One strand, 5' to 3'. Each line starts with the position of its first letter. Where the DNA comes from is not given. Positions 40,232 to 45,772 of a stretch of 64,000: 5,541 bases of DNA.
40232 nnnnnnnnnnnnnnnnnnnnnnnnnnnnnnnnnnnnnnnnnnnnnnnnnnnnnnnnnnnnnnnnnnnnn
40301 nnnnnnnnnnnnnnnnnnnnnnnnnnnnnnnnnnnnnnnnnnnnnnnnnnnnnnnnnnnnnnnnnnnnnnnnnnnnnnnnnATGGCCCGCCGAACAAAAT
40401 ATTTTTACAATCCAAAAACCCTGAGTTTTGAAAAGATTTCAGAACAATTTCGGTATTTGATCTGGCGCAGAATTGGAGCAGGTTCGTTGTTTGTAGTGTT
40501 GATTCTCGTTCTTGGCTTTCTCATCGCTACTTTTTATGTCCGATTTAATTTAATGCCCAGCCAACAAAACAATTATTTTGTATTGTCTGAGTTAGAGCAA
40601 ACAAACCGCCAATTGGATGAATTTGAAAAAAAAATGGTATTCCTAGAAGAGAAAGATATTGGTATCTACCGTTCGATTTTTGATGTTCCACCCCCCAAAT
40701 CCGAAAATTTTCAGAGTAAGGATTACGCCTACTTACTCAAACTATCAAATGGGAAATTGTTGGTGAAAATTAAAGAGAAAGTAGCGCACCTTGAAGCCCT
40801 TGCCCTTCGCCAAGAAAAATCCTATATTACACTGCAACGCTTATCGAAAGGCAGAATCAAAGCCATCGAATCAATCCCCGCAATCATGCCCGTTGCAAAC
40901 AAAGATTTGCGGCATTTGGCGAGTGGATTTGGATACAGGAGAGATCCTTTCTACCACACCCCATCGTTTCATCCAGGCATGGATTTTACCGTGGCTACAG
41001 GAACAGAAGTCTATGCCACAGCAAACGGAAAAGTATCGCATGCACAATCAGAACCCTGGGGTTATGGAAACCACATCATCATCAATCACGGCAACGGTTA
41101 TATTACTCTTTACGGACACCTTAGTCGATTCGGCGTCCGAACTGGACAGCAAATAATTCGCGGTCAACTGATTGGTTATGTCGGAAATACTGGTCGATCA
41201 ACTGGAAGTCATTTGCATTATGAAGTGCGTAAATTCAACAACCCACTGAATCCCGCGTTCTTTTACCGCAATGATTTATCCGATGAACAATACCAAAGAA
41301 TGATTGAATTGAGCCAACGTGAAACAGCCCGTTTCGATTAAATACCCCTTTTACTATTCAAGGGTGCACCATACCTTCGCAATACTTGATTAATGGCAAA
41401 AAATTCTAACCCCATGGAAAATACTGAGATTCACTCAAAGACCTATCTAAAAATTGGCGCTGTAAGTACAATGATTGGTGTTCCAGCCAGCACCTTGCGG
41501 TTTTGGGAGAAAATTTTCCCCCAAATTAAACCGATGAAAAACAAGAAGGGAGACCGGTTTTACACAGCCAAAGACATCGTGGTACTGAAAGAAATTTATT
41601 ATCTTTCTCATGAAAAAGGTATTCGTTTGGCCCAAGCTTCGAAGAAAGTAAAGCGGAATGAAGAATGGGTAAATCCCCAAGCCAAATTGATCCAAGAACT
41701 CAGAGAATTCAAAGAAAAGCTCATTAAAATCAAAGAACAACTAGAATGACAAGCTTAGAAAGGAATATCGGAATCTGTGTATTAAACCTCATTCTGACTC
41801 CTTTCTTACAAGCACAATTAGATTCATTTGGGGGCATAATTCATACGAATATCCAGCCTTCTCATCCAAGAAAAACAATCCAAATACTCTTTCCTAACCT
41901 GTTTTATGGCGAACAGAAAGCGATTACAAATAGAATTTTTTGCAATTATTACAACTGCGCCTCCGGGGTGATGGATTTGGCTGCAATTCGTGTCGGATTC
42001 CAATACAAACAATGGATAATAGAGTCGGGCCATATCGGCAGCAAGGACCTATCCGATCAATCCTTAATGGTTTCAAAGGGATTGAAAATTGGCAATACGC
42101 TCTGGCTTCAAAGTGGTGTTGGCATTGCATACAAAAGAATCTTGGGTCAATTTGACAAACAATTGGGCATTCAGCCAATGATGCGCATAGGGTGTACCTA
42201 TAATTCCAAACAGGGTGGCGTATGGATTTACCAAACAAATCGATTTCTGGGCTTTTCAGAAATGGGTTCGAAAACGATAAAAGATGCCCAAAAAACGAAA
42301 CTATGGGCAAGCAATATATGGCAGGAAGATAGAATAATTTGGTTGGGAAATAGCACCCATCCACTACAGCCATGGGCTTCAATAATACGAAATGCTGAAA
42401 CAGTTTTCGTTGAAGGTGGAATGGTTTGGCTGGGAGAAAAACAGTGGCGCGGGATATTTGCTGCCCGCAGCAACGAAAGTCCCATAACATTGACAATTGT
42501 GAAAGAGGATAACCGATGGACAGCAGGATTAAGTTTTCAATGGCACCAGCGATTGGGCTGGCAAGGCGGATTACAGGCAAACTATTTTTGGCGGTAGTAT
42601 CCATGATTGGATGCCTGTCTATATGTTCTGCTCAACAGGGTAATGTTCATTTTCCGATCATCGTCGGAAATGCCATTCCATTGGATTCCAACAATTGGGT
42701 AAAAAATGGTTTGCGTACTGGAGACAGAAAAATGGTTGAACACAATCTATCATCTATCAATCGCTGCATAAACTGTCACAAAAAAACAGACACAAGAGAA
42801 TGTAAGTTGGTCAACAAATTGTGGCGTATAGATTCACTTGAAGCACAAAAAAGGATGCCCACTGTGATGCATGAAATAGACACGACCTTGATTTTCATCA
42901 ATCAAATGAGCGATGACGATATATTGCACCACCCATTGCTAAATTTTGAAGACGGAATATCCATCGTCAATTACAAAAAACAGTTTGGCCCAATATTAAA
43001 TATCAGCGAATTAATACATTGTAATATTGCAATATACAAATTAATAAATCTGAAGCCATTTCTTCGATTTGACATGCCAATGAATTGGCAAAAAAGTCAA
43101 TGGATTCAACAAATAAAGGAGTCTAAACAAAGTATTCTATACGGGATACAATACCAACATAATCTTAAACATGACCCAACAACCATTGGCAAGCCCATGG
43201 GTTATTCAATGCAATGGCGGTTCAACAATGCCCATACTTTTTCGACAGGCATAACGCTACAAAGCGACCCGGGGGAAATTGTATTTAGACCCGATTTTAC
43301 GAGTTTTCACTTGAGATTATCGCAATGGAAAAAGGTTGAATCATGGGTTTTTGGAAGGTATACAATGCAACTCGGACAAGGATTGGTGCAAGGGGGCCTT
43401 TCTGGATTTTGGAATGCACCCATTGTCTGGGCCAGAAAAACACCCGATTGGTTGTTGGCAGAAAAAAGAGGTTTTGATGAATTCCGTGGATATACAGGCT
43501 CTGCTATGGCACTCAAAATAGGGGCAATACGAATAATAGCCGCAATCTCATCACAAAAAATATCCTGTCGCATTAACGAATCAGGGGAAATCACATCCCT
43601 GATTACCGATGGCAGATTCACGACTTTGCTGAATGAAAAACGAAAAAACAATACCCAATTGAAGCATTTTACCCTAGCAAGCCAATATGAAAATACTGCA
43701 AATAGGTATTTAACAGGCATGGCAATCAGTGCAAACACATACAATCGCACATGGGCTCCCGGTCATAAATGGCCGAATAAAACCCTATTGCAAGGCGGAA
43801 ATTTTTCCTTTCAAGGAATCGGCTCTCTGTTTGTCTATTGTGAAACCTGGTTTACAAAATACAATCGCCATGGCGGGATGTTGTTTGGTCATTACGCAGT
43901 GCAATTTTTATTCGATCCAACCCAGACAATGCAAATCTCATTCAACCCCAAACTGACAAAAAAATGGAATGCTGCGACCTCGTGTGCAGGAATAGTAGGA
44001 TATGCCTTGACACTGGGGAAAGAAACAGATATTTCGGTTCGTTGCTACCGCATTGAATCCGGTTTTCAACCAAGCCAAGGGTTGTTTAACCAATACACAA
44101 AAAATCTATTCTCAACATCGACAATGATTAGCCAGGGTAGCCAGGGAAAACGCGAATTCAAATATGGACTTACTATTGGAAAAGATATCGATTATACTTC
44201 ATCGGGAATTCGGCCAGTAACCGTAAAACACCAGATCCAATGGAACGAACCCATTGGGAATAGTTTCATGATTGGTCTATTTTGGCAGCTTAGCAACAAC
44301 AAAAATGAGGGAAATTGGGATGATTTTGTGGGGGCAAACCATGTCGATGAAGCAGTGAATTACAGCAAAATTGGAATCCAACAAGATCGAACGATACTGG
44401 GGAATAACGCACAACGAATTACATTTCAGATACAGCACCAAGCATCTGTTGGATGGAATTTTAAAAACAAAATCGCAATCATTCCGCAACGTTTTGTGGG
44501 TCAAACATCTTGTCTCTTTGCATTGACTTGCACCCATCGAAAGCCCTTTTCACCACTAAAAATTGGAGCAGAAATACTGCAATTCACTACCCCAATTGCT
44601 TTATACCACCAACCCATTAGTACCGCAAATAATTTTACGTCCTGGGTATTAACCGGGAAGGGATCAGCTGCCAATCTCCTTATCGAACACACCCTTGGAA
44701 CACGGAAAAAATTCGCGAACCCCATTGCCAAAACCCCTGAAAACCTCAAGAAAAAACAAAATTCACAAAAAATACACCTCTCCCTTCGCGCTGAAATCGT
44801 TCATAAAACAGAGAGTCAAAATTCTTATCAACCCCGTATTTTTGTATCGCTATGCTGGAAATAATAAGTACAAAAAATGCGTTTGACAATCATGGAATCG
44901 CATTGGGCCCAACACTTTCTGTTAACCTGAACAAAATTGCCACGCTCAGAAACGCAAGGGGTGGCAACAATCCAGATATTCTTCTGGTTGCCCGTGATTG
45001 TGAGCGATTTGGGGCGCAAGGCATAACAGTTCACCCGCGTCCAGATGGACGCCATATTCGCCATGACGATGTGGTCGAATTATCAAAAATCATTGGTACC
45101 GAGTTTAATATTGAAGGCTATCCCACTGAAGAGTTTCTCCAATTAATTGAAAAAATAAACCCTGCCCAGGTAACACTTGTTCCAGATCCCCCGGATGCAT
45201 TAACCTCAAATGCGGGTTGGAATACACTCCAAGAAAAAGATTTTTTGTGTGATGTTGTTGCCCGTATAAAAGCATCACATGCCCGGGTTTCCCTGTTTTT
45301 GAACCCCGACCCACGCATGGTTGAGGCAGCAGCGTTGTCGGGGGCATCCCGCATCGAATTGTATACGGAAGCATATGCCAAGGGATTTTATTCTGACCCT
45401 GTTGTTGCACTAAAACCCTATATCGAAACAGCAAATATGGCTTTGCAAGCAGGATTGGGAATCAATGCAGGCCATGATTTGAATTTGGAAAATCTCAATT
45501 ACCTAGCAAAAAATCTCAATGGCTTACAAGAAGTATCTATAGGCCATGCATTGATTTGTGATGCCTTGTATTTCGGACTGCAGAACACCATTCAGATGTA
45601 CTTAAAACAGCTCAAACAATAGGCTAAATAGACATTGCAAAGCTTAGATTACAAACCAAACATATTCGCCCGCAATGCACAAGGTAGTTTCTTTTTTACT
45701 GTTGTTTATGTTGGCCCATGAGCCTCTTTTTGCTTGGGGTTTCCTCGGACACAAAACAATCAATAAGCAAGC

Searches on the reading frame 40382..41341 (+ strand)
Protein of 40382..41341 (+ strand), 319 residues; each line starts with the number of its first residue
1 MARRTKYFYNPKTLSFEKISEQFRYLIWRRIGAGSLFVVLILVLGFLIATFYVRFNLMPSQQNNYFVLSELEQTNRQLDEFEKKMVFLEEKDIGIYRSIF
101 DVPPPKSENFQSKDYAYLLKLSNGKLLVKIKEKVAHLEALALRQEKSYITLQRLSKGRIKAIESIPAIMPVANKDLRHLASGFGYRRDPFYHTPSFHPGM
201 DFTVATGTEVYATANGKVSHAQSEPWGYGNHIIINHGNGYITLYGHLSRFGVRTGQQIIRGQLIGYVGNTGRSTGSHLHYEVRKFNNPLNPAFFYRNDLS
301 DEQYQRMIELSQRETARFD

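Call 82: search_protein_families(library=pfam, proteins=[window:40382-41341:+], max_evalue=0.0001)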
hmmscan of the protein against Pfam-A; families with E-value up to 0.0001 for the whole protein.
window:40382-41341:+ (319 aa): 1 family
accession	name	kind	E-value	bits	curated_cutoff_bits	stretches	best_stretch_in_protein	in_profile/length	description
PF01551.29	Peptidase_M23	-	1.1e-34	118.9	28.7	1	196-291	2-96/96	Peptidase family M23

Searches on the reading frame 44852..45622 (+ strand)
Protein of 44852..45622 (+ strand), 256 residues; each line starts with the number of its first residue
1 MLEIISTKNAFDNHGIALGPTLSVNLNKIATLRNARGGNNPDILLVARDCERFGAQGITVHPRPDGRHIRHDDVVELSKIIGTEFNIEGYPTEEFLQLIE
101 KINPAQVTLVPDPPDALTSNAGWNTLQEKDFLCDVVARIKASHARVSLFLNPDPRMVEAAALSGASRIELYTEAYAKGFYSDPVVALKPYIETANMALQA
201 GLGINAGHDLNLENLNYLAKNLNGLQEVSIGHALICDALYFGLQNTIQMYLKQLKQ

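Call 82: search_protein_families(library=pfam, proteins=[window:44852-45622:+], max_evalue=0.0001)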
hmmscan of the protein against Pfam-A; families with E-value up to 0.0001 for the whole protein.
window:44852-45622:+ (256 aa): 1 family
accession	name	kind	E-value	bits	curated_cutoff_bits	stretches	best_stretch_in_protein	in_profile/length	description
PF03740.19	PdxJ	-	1.1e-85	286.9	24.5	1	22-252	2-232/234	Pyridoxal phosphate biosynthesis protein PdxJ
